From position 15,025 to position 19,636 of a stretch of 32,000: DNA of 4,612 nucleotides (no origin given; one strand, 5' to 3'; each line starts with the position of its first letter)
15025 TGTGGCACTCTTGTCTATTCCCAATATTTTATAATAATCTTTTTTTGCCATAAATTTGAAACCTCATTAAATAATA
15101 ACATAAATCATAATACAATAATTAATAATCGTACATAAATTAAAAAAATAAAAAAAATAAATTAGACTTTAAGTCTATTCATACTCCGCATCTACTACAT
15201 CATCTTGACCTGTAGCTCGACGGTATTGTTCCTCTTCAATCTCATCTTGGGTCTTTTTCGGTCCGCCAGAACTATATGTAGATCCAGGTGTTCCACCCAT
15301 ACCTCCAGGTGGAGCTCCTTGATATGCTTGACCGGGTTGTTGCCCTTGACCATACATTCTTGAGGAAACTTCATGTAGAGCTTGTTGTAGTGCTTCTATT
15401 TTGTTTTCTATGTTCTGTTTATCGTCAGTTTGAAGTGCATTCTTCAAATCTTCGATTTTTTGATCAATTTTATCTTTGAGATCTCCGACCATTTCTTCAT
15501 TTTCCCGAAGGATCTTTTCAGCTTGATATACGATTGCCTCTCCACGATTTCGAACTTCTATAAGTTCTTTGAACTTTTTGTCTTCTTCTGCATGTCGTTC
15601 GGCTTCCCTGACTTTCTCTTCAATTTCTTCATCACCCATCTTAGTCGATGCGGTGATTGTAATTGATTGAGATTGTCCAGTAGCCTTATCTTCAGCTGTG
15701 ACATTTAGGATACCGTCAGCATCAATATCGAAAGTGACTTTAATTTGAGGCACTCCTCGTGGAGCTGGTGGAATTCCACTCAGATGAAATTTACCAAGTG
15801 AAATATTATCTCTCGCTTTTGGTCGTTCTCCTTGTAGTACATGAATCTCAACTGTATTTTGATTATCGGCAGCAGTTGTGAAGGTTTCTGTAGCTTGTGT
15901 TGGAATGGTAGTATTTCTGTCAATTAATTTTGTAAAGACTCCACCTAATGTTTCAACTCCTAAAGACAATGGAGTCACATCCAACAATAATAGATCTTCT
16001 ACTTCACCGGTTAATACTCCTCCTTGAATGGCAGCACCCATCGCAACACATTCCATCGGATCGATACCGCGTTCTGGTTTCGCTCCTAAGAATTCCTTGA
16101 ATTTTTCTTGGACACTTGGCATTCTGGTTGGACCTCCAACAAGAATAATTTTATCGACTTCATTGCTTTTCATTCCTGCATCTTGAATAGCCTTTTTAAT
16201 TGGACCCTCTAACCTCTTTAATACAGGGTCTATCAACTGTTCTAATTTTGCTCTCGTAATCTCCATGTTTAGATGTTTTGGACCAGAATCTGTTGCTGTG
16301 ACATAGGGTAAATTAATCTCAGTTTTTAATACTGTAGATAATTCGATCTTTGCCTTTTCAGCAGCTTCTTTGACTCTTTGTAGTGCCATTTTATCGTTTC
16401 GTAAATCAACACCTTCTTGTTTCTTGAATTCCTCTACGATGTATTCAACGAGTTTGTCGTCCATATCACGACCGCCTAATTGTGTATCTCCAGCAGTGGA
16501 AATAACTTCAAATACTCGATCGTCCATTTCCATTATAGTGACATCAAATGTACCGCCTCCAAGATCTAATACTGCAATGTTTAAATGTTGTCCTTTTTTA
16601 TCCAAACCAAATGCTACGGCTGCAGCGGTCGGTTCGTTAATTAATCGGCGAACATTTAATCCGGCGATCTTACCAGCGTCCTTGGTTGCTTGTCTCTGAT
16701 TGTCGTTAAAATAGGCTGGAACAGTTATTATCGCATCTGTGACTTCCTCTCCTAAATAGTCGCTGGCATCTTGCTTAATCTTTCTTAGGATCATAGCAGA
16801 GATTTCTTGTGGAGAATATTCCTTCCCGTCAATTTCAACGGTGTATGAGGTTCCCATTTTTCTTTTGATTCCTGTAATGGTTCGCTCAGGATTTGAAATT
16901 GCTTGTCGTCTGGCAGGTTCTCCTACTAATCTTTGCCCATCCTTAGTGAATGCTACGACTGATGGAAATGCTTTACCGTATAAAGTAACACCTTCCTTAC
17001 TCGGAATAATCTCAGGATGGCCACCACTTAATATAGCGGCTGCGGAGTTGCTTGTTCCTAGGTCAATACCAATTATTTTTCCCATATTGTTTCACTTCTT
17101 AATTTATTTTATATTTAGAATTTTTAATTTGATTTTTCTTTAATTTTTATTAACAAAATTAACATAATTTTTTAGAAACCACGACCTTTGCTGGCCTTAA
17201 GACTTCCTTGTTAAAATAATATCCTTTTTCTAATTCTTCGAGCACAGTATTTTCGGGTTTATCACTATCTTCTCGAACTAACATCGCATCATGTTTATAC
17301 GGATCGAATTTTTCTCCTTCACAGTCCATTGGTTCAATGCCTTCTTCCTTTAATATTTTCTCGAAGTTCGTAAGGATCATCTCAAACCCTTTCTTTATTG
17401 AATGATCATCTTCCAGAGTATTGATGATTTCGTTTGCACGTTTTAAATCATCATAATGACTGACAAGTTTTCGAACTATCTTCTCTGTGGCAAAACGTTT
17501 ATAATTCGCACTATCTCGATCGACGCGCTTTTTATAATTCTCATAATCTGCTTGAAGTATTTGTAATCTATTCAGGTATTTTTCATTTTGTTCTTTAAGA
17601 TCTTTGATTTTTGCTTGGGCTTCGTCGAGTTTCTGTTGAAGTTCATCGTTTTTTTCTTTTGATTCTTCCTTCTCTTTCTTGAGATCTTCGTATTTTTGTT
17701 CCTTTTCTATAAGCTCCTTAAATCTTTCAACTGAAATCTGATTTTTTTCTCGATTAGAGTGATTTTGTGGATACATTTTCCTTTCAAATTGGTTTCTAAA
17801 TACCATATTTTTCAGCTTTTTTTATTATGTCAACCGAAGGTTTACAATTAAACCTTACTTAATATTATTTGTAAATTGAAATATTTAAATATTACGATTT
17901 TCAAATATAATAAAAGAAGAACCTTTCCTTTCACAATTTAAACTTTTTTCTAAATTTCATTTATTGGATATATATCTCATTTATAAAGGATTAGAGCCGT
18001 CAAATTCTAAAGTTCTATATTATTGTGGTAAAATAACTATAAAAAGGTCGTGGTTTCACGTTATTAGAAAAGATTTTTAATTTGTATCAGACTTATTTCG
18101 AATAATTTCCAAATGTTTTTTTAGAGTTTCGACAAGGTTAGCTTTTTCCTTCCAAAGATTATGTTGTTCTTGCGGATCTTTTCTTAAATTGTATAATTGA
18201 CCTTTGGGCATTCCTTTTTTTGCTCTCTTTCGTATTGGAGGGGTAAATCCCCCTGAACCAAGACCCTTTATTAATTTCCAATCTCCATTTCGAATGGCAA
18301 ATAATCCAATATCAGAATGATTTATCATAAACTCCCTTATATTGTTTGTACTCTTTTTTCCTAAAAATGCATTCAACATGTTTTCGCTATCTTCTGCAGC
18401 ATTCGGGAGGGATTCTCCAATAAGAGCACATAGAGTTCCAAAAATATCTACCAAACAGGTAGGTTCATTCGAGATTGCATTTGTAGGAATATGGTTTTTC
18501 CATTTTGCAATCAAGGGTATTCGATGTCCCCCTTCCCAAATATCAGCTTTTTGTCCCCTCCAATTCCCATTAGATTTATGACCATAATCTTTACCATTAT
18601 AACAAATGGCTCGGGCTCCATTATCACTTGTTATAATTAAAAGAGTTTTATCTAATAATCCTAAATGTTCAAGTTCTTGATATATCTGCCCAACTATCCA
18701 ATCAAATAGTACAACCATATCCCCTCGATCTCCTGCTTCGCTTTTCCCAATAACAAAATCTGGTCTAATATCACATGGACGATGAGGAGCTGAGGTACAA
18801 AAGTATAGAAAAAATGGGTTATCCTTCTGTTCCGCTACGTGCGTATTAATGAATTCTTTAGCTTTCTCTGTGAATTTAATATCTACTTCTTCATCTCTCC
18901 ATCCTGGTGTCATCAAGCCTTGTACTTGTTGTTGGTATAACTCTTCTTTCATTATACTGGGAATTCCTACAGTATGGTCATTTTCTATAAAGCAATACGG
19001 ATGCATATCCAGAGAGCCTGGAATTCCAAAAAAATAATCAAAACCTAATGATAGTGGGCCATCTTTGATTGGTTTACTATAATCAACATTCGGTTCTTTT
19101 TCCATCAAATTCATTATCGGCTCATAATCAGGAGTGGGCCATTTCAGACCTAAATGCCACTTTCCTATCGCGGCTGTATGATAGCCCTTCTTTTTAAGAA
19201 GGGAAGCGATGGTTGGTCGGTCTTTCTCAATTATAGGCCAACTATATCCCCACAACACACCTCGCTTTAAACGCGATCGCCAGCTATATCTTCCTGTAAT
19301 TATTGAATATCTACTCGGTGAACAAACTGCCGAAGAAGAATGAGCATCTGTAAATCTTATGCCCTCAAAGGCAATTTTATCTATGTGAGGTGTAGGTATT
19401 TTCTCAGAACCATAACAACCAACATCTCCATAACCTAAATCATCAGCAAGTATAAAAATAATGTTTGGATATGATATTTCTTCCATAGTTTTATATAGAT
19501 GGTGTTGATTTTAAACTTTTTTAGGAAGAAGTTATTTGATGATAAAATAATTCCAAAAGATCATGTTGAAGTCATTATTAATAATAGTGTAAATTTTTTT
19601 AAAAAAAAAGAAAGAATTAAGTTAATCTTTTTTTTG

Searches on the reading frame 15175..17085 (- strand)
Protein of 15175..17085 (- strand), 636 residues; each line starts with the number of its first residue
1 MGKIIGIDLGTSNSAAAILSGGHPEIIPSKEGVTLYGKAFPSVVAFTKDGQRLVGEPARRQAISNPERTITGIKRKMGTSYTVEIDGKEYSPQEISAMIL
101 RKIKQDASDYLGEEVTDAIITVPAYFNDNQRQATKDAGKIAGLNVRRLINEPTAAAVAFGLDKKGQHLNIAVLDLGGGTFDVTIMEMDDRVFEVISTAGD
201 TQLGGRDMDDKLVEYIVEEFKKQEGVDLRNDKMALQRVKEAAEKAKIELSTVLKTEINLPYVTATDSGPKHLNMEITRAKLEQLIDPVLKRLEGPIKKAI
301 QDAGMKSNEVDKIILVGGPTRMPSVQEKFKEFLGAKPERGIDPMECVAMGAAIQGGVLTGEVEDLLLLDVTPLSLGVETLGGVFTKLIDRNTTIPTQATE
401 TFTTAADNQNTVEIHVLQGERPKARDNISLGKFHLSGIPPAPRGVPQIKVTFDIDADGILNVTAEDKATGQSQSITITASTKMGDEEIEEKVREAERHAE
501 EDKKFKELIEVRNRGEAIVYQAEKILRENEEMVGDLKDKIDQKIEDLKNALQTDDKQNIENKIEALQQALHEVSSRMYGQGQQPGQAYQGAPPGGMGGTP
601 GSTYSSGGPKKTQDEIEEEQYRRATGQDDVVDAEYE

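Call 12: search_protein_families(library=pfam, proteins=[window:15175-17085:-], max_evalue=0.001)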
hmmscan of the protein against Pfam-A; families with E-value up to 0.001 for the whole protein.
window:15175-17085:- (636 aa): 2 families
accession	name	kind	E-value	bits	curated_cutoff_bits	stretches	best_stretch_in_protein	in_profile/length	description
PF00012.26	HSP70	-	3.2e-225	749.4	20.6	2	83-578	101-598/599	Hsp70 protein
PF06723.19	MreB_Mbl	-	6.9e-17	61.7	27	1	5-352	4-316/327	MreB/Mbl protein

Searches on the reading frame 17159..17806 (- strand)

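Call 12: search_protein_families(library=pfam, proteins=[window:17159-17806:-], max_evalue=0.001)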
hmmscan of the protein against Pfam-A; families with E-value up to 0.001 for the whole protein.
window:17159-17806:- (215 aa): 2 families
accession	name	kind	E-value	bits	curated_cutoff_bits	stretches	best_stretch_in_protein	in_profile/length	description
PF01025.24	GrpE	-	1.8e-42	145.3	25.8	1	48-212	2-165/165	GrpE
PF05622.17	HOOK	-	0.0006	19.1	35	1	16-136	255-381/514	HOOK protein coiled-coil region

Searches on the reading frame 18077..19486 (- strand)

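Call 12: search_protein_families(library=pfam, proteins=[window:18077-19486:-], max_evalue=0.001)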
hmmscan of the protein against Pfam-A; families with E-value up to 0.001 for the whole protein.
window:18077-19486:- (469 aa): 3 families
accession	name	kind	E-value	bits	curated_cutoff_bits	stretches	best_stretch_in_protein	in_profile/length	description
PF00884.28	Sulfatase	-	1.1e-52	179.6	25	1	7-357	1-300/301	Sulfatase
PF01663.27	Phosphodiest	-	2.5e-06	27.8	23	1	31-299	19-229/342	Type I phosphodiesterase / nucleotide pyrophosphatase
PF16347.10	SGSH_C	-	6e-06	26.9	29.3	1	316-464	11-153/154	N-sulphoglucosamine sulphohydrolase, C-terminal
